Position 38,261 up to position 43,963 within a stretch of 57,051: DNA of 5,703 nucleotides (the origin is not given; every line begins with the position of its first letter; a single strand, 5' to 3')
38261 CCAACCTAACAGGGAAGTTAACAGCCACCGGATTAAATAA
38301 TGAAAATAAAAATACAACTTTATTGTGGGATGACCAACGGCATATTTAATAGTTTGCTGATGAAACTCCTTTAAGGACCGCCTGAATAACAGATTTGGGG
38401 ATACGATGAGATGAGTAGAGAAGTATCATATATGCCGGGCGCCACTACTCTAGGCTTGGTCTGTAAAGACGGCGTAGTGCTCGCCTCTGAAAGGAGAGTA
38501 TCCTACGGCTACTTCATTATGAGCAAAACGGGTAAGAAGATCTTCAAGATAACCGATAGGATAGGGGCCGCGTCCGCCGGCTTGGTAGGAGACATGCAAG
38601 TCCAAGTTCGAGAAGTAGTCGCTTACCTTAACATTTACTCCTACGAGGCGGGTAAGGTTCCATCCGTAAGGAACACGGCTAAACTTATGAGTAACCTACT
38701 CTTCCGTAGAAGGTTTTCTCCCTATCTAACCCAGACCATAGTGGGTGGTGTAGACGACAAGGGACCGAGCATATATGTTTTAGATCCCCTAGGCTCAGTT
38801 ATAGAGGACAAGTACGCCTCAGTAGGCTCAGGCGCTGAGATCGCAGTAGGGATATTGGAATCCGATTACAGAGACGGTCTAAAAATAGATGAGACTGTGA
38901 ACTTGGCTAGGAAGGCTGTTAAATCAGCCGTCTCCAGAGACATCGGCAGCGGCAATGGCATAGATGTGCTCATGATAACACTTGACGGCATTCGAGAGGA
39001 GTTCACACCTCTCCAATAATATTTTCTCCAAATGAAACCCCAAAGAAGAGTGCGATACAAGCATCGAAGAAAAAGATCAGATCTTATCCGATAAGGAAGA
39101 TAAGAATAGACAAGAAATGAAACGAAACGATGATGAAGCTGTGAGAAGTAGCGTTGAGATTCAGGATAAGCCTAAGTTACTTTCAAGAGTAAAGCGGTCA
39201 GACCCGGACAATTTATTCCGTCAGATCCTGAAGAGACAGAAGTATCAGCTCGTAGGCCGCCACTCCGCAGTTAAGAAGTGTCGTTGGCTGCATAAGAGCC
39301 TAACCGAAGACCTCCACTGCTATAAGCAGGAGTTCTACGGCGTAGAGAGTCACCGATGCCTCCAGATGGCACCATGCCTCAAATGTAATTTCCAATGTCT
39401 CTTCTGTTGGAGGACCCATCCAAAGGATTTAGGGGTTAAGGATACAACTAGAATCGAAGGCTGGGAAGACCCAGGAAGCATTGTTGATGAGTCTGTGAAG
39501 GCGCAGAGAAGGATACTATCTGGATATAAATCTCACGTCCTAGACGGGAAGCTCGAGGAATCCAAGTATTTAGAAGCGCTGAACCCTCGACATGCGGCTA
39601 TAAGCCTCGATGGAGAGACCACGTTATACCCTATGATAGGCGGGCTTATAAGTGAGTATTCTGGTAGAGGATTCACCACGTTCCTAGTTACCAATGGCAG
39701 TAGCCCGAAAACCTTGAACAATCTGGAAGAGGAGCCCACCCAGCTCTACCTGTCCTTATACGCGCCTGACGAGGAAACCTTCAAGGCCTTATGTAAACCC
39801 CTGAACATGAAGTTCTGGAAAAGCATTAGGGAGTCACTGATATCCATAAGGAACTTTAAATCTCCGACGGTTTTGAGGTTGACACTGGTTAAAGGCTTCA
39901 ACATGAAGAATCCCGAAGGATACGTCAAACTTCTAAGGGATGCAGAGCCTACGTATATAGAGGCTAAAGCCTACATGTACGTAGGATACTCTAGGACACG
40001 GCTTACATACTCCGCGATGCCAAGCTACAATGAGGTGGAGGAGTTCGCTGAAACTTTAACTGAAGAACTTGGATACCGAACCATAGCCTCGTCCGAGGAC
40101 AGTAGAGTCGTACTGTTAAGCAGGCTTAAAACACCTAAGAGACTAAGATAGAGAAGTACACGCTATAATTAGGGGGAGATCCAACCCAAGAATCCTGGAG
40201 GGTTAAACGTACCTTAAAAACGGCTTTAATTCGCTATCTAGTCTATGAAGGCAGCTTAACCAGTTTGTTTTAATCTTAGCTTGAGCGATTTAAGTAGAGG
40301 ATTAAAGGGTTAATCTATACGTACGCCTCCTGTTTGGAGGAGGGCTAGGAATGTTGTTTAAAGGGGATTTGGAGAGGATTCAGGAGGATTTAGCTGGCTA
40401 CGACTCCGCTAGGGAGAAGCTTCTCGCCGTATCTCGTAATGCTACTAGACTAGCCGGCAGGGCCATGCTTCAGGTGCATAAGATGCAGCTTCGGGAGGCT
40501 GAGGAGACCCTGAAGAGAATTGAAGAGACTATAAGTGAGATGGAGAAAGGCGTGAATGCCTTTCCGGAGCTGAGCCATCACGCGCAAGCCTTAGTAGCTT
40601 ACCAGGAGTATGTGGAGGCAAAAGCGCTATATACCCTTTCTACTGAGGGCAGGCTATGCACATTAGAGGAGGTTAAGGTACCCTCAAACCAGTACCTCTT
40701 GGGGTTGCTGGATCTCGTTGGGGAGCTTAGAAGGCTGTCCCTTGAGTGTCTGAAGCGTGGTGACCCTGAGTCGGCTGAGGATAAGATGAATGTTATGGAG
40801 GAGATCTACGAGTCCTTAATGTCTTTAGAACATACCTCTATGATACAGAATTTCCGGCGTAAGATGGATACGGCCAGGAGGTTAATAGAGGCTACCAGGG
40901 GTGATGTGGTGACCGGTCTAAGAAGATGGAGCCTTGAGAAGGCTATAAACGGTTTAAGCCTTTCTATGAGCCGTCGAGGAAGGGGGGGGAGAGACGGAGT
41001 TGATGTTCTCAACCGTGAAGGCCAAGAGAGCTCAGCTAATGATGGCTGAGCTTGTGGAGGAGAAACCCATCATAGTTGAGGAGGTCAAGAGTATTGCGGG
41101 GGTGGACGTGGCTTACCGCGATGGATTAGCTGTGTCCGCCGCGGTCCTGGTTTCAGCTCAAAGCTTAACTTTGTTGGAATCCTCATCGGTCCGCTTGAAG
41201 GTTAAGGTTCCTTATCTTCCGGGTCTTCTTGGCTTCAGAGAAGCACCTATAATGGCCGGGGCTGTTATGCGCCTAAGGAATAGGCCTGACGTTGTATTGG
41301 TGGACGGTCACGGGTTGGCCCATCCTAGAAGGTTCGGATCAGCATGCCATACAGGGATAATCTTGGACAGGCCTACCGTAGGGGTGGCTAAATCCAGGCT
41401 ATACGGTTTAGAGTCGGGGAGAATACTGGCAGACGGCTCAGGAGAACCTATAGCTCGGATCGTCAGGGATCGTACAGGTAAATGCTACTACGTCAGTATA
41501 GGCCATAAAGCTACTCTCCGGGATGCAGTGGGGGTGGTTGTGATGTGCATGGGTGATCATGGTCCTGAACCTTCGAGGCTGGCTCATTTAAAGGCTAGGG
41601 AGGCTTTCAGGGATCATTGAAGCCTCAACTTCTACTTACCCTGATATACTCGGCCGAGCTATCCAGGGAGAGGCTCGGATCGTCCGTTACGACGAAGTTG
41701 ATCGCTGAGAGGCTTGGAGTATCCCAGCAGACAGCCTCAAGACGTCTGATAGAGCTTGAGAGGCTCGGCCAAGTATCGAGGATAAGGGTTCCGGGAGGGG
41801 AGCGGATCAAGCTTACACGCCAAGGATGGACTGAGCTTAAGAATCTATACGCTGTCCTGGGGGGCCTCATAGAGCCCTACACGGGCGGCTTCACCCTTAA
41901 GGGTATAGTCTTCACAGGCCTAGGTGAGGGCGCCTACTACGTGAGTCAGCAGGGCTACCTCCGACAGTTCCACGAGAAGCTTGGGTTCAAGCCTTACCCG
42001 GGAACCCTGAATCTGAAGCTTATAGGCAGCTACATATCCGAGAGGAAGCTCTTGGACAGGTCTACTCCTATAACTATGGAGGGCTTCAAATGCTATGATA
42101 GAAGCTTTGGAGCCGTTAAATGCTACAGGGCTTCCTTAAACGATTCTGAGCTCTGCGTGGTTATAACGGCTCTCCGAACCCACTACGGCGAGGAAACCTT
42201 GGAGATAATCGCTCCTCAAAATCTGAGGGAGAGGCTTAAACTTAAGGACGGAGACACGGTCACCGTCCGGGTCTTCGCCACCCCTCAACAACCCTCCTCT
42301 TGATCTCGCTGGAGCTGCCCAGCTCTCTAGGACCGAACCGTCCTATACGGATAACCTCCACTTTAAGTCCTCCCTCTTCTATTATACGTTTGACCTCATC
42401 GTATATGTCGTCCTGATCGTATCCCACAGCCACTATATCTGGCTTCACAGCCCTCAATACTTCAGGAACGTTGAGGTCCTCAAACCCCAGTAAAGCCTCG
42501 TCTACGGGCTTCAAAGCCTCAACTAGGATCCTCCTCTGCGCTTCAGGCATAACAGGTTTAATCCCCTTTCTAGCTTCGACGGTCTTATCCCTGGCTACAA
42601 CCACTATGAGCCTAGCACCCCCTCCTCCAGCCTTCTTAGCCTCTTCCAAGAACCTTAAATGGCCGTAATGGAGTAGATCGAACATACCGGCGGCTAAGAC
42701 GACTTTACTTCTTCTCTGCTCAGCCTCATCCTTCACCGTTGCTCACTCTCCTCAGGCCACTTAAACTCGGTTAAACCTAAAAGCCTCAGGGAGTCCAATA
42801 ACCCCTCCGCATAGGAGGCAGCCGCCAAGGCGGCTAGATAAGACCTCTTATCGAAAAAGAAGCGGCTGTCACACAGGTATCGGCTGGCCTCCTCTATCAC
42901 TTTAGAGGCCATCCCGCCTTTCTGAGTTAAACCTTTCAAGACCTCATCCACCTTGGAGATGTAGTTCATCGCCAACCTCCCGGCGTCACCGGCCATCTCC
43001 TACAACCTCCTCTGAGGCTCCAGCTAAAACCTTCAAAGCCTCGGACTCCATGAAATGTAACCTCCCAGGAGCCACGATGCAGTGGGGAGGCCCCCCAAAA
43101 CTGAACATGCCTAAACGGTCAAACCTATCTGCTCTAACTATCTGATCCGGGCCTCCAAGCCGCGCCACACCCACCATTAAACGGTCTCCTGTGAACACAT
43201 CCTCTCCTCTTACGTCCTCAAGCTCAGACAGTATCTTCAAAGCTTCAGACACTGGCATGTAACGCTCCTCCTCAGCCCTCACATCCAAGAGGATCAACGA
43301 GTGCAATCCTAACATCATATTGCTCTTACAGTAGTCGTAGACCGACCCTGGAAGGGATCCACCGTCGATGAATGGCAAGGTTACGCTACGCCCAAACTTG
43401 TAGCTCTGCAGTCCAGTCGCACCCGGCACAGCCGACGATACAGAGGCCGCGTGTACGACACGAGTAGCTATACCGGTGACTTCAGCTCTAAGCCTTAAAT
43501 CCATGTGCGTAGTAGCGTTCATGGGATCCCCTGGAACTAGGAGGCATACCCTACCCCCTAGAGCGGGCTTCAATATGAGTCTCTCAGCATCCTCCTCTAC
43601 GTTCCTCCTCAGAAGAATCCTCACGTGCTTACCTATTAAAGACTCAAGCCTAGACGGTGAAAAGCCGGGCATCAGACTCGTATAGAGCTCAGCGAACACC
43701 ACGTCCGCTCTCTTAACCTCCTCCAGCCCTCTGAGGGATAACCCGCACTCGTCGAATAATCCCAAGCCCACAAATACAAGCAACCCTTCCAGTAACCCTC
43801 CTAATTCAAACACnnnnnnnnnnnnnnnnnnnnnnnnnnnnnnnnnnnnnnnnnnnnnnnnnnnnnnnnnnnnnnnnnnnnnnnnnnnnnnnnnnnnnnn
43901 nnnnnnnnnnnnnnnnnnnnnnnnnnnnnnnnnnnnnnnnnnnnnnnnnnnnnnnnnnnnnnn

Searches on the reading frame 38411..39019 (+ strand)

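Call 31: search_protein_families(library=pfam, proteins=[window:38411-39019:+], max_evalue=0.00001)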
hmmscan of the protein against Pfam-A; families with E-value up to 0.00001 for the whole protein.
window:38411-39019:+ (202 aa): 1 family
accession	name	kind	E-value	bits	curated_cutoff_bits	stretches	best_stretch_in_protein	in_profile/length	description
PF00227.31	Proteasome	-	1.8e-53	181.4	22.4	1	10-188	4-188/189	Proteasome subunit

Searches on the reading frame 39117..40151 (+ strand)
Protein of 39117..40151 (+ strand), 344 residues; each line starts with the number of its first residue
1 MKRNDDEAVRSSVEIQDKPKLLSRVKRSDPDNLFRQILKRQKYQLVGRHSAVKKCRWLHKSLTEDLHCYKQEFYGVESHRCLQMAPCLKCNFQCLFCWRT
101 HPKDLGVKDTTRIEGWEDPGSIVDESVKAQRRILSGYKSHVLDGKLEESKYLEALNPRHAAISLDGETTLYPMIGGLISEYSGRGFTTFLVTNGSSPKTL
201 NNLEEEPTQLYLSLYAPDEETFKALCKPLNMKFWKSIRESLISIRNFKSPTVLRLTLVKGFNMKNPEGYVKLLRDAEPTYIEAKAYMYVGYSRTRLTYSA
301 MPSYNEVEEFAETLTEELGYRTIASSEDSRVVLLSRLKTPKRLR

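Call 31: search_protein_families(library=pfam, proteins=[window:39117-40151:+], max_evalue=0.00001)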
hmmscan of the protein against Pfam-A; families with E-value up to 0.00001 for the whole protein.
window:39117-40151:+ (344 aa): 2 families
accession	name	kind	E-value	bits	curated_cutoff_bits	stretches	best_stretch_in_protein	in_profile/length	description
PF08608.17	Wyosine_form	-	4e-22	78.7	22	1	276-336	2-63/63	Wyosine base formation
PF04055.27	Radical_SAM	-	4.4e-11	43.7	29.5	1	89-272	6-165/166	Radical SAM superfamily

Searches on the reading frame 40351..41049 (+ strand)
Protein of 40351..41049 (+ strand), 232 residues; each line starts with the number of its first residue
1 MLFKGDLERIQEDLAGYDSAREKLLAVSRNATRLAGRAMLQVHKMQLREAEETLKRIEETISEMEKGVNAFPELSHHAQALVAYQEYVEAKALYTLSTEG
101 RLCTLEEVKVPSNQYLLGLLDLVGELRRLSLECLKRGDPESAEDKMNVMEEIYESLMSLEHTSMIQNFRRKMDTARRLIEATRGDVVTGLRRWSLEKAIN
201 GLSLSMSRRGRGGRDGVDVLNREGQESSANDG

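Call 31: search_protein_families(library=pfam, proteins=[window:40351-41049:+], max_evalue=0.00001)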
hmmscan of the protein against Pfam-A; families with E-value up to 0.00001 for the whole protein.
window:40351-41049:+ (232 aa): 1 family
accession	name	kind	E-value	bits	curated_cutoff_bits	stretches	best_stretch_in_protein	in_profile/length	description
PF01997.21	Translin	-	4.5e-16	59.9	25.9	1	21-176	3-188/205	Translin family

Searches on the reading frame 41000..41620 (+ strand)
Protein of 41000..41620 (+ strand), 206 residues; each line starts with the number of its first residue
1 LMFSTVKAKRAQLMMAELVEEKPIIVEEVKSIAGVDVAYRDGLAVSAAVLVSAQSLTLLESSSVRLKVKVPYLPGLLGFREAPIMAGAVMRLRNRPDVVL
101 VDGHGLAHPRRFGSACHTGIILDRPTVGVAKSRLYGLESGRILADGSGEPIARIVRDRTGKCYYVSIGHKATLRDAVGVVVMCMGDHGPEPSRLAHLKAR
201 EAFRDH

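Call 31: search_protein_families(library=pfam, proteins=[window:41000-41620:+], max_evalue=0.00001)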
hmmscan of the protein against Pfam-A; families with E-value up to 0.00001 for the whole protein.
window:41000-41620:+ (206 aa): 1 family
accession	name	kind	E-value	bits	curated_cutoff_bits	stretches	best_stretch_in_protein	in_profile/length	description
PF04493.20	Endonuclease_5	-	7.6e-50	169.8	23.4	1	16-196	4-197/198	Endonuclease V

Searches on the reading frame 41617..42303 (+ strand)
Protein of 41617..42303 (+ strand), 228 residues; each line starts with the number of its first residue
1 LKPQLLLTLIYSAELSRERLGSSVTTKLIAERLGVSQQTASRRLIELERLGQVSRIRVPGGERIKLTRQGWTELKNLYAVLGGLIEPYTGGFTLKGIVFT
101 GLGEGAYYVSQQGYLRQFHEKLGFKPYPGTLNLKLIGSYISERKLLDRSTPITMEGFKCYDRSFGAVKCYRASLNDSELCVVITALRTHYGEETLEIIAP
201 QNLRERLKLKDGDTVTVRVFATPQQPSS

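Call 31: search_protein_families(library=pfam, proteins=[window:41617-42303:+], max_evalue=0.00001)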
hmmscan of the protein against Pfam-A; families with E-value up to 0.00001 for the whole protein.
window:41617-42303:+ (228 aa): 2 families
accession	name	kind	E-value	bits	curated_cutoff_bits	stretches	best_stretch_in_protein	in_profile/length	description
PF01982.22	CTP-dep_RFKase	-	4.3e-42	143.3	25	1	98-219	1-121/121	Domain of unknown function DUF120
PF12802.13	MarR_2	-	3.9e-06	27.3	27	1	22-63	20-60/61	MarR family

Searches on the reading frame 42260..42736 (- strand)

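Call 31: search_protein_families(library=pfam, proteins=[window:42260-42736:-], max_evalue=0.00001)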
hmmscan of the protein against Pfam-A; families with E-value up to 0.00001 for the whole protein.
window:42260-42736:- (158 aa): 1 family
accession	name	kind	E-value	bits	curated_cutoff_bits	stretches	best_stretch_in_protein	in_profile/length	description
PF01467.32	CTP_transf_like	-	9.6e-19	68.3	21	1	14-148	1-133/133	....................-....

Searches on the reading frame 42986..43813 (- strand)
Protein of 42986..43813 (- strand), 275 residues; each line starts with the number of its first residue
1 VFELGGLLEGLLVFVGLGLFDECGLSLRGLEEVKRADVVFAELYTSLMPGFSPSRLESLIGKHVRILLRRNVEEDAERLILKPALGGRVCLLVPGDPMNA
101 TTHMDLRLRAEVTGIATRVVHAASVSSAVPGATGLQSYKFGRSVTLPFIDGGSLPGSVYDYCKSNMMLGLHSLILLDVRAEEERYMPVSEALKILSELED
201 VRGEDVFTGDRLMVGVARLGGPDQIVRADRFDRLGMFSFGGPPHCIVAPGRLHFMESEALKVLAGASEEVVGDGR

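Call 31: search_protein_families(library=pfam, proteins=[window:42986-43813:-], max_evalue=0.00001)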
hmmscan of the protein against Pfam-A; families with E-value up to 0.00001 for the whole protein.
window:42986-43813:- (275 aa): 1 family
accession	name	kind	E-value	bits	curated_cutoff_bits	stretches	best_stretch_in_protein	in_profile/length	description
PF00590.25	TP_methylase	-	6.9e-18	65.8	27.8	1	12-228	2-205/212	Tetrapyrrole (Corrin/Porphyrin) Methylases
